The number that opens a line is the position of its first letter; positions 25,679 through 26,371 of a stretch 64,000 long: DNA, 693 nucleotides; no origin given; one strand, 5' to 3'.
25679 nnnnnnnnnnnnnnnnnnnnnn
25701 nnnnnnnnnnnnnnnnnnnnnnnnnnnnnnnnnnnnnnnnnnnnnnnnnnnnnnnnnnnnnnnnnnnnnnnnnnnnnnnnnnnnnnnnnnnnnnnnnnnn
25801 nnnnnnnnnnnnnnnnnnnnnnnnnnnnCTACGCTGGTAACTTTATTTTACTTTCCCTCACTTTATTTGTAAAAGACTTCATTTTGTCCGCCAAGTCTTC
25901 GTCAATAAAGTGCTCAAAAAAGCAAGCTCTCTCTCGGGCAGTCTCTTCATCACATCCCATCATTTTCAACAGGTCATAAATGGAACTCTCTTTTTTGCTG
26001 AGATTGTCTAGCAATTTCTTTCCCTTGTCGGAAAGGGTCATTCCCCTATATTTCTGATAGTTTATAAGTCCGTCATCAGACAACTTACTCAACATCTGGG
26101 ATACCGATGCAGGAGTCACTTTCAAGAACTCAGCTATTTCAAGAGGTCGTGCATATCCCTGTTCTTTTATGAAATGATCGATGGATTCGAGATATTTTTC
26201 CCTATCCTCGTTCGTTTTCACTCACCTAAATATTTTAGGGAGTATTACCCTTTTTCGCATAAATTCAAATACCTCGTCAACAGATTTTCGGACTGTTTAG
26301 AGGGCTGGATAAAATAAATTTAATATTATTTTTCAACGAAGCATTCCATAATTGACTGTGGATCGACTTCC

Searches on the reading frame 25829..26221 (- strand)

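Call 4: search_protein_families(library=pfam, proteins=[window:25829-26221:-], max_evalue=0.1)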
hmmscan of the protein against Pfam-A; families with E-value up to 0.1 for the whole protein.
window:25829-26221:- (130 aa): 27 families (the best 25 are shown)
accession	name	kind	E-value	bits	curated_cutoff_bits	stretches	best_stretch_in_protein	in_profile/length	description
PF01325.25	Fe_dep_repress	-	2.9e-18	66.3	26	1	5-60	4-59/60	Iron dependent repressor, N-terminal DNA binding domain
PF02742.21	Fe_dep_repr_C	-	8.9e-09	35.7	27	1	65-123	2-61/70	Iron dependent repressor, metal binding and dimerisation domain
PF13545.12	HTH_Crp_2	-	2.4e-06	27.8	27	1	28-65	27-63/70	Crp-like helix-turn-helix domain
PF01047.28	MarR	-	1e-05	25.8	24.6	1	18-54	12-48/59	MarR family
PF01022.26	HTH_5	-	0.0002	21.6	22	1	28-55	20-47/47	Bacterial regulatory protein, arsR family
PF13412.12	HTH_24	-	0.00044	20.2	21.9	1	18-53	12-47/48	Winged helix-turn-helix DNA-binding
PF12802.13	MarR_2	-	0.00082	19.9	27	1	17-53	13-50/61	MarR family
PF21715.3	CggR_N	-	0.00083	19.5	30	1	29-75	23-68/71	CggR N-terminal DNA binding domain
PF24034.1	DUF7343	-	0.0014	18.9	27.6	1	19-54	14-49/62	Domain of unknown function (DUF7343)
PF24409.1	wHTH-PRTase_assc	-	0.0019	18.7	27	1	19-86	7-70/83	wHTH-PRTase associated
PF14947.12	HTH_45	-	0.0024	18.3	25.5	1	38-77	34-72/77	Winged helix-turn-helix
PF02002.24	TFIIE_alpha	-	0.0025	18.1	22.9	1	28-60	32-64/105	TFIIE alpha subunit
PF01978.25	TrmB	-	0.0035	17.6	25.6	1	21-57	20-56/68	Sugar-specific transcriptional regulator TrmB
PF08461.16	HTH_12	-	0.0039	17.5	21.4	0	42-71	37-66/66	Ribonuclease R winged-helix domain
PF22167.2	PH0730-like_N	-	0.0072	16.9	30.2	1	28-69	20-60/60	PH0730-like, N-terminal domain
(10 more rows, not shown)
